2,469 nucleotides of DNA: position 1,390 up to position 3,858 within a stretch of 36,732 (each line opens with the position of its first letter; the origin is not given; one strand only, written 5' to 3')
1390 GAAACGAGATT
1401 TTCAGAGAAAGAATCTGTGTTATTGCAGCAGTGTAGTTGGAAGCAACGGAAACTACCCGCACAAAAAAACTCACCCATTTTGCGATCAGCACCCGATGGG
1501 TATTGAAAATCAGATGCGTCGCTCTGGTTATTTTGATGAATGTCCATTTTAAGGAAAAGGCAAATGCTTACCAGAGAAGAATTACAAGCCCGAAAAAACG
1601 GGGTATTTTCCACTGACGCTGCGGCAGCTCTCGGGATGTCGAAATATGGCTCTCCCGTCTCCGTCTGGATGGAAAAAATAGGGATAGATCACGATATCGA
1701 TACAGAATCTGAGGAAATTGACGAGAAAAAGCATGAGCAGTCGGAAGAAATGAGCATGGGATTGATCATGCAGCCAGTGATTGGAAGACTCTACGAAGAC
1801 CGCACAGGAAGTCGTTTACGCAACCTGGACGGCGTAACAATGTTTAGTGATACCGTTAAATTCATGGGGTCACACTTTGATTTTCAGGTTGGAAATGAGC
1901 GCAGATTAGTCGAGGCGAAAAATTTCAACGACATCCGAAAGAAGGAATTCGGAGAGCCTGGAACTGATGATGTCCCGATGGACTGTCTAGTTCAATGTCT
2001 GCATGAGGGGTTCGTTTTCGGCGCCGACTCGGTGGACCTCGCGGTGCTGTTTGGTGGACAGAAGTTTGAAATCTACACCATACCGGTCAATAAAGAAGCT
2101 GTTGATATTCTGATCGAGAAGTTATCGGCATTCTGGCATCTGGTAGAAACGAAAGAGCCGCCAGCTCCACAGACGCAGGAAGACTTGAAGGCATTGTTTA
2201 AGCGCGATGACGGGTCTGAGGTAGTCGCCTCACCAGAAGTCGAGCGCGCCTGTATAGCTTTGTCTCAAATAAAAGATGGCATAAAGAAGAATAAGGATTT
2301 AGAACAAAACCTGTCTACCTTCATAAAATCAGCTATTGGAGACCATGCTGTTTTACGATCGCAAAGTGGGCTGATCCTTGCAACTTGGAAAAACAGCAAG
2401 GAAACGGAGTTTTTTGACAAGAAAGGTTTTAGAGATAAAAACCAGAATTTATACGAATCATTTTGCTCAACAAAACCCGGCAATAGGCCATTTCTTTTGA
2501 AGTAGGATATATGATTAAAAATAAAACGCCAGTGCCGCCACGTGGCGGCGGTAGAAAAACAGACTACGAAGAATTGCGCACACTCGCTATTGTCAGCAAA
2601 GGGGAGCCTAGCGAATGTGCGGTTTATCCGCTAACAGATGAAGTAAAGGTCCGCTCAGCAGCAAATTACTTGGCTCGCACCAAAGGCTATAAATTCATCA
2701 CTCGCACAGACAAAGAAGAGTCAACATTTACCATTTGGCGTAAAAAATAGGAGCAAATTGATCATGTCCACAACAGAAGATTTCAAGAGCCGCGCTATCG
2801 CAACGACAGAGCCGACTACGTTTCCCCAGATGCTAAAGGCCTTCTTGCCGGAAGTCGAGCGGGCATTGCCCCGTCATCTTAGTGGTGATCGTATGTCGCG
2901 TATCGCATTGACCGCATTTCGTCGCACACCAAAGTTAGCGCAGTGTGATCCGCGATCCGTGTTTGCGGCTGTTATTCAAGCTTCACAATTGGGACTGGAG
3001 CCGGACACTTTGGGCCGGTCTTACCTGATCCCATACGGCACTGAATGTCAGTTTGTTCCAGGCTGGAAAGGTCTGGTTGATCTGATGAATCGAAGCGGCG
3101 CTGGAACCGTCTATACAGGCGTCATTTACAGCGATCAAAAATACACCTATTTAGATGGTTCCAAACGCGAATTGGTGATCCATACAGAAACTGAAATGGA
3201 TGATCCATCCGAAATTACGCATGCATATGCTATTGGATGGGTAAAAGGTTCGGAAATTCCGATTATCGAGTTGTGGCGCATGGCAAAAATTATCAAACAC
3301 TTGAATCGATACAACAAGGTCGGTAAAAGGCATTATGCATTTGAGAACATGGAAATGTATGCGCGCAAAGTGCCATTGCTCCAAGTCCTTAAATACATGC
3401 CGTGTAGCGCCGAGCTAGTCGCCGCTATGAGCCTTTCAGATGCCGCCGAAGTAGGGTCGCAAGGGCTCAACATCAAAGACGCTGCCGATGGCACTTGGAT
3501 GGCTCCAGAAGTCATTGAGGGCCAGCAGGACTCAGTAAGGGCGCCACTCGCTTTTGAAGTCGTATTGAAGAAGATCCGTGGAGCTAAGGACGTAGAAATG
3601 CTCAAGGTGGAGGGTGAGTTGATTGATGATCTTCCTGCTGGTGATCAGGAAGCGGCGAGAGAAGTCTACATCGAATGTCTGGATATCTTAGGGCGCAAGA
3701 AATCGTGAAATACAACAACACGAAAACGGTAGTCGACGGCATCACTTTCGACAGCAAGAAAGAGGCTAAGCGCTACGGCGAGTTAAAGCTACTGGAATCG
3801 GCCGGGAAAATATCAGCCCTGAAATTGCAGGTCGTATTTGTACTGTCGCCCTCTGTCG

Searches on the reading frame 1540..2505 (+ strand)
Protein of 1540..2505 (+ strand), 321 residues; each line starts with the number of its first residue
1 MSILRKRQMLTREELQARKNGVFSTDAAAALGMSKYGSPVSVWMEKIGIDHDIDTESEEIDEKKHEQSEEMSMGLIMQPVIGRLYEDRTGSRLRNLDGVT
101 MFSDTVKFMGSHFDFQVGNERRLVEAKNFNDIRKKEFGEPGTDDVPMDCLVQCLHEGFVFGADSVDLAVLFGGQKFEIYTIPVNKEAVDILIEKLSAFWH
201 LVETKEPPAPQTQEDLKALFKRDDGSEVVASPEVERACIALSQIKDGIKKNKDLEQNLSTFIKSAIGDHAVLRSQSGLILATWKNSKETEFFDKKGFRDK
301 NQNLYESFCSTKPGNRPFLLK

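Call 26: search_protein_families(library=phrogs, max_evalue=0.01, proteins=[window:1540-2505:+])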
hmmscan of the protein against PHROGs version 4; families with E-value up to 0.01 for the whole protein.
window:1540-2505:+ (321 aa): 2 families
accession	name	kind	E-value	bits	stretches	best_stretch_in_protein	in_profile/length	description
phrog_434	-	DNA, RNA and nucleotide metabolism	7.8e-57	194.1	1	6-318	52-359/372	RecE-like recombination exonuclease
phrog_6244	-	unknown function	0.00045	21.7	1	240-311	23-94/107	-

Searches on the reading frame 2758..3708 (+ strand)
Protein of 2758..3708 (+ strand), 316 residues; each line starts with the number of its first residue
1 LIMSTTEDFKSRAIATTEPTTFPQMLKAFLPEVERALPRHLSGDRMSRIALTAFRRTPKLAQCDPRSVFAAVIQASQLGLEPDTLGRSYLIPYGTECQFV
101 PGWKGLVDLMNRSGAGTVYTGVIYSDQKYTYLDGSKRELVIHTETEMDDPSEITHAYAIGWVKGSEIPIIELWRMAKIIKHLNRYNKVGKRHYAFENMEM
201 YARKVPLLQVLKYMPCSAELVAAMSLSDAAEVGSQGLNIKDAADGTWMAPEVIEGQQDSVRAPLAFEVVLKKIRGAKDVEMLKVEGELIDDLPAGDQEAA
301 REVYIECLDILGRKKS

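Call 26: search_protein_families(library=phrogs, max_evalue=0.01, proteins=[window:2758-3708:+])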
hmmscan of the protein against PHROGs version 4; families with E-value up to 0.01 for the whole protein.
window:2758-3708:+ (316 aa): 3 families
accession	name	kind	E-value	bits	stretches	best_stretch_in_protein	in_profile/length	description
phrog_148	-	DNA, RNA and nucleotide metabolism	7.6e-48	165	1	3-271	6-280/387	RecT-like ssDNA annealing protein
phrog_34786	-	unknown function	2.9e-22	80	1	30-95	39-105/116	-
phrog_19737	-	unknown function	2e-08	35.4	1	51-114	41-105/108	-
